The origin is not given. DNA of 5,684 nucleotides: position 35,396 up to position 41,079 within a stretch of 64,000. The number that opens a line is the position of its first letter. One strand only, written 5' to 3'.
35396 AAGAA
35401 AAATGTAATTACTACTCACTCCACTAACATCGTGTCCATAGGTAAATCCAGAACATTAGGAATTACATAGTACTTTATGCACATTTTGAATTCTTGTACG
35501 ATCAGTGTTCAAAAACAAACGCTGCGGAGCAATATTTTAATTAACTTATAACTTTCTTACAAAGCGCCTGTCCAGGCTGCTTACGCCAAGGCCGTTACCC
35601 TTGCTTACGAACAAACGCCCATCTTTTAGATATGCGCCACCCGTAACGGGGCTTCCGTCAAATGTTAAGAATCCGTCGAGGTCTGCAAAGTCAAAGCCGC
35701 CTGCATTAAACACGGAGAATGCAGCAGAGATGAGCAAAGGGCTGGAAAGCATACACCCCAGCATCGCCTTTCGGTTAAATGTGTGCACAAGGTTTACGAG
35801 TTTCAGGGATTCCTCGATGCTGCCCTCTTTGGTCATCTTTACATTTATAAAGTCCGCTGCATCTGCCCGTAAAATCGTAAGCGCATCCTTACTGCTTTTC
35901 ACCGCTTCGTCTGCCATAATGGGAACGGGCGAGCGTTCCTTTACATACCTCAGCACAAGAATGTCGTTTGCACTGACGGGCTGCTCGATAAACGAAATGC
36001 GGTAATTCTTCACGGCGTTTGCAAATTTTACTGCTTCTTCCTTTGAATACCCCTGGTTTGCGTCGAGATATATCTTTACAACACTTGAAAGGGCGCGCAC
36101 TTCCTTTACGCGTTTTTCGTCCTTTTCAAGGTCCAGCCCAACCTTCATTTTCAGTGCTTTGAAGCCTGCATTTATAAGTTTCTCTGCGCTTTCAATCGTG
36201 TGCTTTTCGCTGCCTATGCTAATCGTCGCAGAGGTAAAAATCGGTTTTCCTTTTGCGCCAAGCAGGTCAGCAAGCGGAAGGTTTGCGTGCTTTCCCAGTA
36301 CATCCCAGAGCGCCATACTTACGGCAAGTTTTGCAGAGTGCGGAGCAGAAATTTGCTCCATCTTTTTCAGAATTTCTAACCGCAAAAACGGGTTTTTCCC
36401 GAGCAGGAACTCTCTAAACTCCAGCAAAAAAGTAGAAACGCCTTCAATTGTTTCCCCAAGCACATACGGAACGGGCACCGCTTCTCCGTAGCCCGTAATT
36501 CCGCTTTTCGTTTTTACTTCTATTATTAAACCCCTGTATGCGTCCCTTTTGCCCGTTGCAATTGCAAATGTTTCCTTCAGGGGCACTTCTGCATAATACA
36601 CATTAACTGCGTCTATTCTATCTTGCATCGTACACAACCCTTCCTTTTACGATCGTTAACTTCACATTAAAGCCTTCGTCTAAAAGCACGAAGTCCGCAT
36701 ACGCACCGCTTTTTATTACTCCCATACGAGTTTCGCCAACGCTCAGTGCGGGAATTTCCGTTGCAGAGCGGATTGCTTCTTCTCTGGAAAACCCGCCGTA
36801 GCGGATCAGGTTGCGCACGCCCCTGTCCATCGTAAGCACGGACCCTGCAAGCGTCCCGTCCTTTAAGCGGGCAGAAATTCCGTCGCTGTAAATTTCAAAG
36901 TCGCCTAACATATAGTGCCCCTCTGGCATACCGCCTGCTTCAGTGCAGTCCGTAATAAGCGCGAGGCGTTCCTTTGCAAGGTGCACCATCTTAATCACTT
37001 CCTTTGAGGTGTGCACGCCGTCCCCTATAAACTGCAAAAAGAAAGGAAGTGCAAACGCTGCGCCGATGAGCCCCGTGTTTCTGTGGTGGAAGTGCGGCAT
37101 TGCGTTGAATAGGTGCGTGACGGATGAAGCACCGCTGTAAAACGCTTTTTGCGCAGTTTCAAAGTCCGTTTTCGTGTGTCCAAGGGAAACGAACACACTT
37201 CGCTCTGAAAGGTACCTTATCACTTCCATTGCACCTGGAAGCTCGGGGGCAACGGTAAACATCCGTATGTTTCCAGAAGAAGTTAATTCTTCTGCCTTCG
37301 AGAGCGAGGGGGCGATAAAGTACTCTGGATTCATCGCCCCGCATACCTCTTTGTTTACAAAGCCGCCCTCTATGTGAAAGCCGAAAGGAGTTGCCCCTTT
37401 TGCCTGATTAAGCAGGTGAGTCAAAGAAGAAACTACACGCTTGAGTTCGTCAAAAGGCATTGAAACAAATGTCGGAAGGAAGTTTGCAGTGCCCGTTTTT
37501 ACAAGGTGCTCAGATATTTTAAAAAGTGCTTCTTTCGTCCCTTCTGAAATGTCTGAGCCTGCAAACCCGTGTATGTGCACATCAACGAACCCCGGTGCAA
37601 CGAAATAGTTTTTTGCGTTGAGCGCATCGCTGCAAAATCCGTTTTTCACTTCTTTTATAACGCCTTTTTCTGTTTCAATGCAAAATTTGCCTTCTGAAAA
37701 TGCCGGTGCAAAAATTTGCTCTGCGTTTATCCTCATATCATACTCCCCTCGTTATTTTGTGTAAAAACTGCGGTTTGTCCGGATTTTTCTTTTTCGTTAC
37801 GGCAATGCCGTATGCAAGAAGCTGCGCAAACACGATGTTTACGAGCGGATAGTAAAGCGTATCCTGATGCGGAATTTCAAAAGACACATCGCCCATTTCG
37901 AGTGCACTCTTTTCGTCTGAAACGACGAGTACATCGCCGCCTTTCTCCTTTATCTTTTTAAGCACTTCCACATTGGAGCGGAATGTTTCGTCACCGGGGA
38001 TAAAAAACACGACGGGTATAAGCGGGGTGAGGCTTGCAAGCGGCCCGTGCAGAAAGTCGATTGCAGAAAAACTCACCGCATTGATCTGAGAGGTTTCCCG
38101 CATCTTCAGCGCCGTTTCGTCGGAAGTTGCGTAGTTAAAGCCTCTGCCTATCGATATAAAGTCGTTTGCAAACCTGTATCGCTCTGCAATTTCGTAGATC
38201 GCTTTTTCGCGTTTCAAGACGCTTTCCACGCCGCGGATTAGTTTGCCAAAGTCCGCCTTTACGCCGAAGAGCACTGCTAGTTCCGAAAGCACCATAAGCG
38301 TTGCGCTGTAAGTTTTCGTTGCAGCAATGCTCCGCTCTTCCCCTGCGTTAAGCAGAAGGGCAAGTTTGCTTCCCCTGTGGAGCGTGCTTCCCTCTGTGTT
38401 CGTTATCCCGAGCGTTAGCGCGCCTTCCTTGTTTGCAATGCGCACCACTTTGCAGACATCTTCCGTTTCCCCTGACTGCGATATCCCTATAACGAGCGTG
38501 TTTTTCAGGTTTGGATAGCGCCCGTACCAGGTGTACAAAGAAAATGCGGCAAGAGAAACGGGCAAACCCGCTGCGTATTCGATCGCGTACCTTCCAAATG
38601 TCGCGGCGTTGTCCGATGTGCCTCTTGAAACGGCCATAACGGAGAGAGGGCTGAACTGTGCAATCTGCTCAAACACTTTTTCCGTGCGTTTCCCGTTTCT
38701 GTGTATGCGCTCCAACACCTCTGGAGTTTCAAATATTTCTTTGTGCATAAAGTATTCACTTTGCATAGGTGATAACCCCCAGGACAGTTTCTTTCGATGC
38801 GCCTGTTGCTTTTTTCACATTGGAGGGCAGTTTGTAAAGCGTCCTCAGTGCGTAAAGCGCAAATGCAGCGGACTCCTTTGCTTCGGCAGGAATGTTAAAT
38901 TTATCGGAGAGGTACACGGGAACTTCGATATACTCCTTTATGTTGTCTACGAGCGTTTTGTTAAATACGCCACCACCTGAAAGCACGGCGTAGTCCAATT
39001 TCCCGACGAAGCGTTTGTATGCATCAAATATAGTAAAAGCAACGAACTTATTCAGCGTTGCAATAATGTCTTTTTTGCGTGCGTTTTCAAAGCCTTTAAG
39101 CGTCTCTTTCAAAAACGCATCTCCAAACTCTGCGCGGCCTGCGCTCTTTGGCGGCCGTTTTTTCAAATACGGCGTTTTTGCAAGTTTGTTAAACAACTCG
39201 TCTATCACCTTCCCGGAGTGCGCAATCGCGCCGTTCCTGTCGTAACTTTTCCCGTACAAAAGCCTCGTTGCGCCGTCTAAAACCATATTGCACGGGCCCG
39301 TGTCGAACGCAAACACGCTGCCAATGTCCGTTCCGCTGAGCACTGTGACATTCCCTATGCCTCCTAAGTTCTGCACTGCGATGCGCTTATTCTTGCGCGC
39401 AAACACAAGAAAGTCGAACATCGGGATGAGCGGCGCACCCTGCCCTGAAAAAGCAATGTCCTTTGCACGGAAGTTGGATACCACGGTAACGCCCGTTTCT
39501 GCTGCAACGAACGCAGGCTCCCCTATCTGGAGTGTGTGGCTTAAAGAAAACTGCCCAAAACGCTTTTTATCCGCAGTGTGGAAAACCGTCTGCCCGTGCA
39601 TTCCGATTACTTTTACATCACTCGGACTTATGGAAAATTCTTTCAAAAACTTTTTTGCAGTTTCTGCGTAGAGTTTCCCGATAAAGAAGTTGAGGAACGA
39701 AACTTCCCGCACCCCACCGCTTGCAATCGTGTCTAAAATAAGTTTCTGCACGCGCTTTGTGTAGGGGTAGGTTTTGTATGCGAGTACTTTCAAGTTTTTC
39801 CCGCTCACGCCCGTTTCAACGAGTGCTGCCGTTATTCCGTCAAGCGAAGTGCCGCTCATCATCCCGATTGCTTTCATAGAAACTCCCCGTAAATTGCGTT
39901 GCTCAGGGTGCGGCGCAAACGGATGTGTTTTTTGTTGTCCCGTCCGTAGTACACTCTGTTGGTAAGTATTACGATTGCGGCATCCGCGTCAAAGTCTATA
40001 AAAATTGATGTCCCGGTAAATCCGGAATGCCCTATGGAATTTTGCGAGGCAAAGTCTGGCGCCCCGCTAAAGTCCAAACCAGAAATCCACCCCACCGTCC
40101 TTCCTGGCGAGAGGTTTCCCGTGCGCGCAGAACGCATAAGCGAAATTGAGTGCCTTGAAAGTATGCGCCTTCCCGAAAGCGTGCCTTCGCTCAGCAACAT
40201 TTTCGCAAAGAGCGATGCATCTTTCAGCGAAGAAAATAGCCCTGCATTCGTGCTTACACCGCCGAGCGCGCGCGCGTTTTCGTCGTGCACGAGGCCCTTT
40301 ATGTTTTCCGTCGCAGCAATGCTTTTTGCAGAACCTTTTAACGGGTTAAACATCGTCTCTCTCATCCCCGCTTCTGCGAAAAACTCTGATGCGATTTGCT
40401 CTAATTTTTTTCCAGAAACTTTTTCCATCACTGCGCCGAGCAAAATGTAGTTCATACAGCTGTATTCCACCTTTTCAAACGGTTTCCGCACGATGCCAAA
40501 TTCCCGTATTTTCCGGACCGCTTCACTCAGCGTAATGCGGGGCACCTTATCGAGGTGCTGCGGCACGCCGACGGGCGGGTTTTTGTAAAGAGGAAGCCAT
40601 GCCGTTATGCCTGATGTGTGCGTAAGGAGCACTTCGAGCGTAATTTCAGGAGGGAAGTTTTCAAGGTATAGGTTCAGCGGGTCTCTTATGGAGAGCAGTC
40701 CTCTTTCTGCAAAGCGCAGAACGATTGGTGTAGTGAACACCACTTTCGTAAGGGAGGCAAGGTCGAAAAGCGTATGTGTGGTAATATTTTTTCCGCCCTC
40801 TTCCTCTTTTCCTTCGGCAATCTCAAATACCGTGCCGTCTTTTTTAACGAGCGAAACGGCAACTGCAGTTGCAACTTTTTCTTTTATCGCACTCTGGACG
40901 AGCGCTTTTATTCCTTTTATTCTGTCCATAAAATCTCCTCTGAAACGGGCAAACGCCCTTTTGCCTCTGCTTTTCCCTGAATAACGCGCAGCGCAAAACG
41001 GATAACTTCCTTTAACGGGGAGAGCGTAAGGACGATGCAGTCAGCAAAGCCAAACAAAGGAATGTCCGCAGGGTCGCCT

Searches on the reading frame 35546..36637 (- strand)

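Call 9: search_protein_families(library=pfam, proteins=[window:35546-36637:-], max_evalue=0.0001)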
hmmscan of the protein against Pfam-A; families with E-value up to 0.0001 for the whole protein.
window:35546-36637:- (363 aa): 2 families
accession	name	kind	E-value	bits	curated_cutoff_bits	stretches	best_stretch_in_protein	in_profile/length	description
PF13378.12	MR_MLE_C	-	2.9e-41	142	29.4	1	148-353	3-214/219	Enolase C-terminal domain-like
PF02746.21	MR_MLE_N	-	8.7e-15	55.4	22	1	16-127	7-117/117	Mandelate racemase / muconate lactonizing enzyme, N-terminal domain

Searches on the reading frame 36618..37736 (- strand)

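Call 9: search_protein_families(library=pfam, proteins=[window:36618-37736:-], max_evalue=0.0001)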
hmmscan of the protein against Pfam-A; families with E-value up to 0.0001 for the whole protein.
window:36618-37736:- (372 aa): 2 families
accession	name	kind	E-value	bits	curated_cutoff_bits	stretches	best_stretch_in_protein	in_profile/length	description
PF01979.26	Amidohydro_1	-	2.4e-22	80.1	25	1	45-368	1-345/345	Amidohydrolase family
PF07969.17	Amidohydro_3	-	6.2e-12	46.2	29.7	1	315-369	406-472/472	Amidohydrolase family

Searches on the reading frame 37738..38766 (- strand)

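Call 9: search_protein_families(library=pfam, proteins=[window:37738-38766:-], max_evalue=0.0001)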
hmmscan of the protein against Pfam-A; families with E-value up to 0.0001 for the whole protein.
window:37738-38766:- (342 aa): 1 family
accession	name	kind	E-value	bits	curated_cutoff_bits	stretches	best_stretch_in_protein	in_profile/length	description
PF01380.27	SIS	-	5e-31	107.7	25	2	47-165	12-130/131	SIS domain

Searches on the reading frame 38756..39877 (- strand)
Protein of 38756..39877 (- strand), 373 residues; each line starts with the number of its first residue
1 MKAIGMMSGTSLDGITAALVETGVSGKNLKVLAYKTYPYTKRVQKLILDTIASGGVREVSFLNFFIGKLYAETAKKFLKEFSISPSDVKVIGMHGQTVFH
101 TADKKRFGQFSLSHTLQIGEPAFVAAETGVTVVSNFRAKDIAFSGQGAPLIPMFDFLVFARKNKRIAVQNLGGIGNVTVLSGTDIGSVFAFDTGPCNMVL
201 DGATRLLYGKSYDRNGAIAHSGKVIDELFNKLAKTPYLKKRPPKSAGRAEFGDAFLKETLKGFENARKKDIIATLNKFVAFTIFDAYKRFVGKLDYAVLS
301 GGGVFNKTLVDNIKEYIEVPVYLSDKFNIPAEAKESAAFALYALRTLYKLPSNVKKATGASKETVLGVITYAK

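Call 9: search_protein_families(library=pfam, proteins=[window:38756-39877:-], max_evalue=0.0001)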
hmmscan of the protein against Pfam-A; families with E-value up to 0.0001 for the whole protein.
window:38756-39877:- (373 aa): 1 family
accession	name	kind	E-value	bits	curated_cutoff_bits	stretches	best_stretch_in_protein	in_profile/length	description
PF03702.20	AnmK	-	4.7e-100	335.6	24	1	2-371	2-366/367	Anhydro-N-acetylmuramic acid kinase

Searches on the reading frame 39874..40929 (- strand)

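Call 9: search_protein_families(library=pfam, proteins=[window:39874-40929:-], max_evalue=0.0001)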
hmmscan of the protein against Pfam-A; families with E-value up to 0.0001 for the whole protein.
window:39874-40929:- (351 aa): 1 family
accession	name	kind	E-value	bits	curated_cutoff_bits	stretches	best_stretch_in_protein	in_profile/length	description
PF00144.29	Beta-lactamase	-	2.4e-44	152.3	27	1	11-339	5-324/329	Beta-lactamase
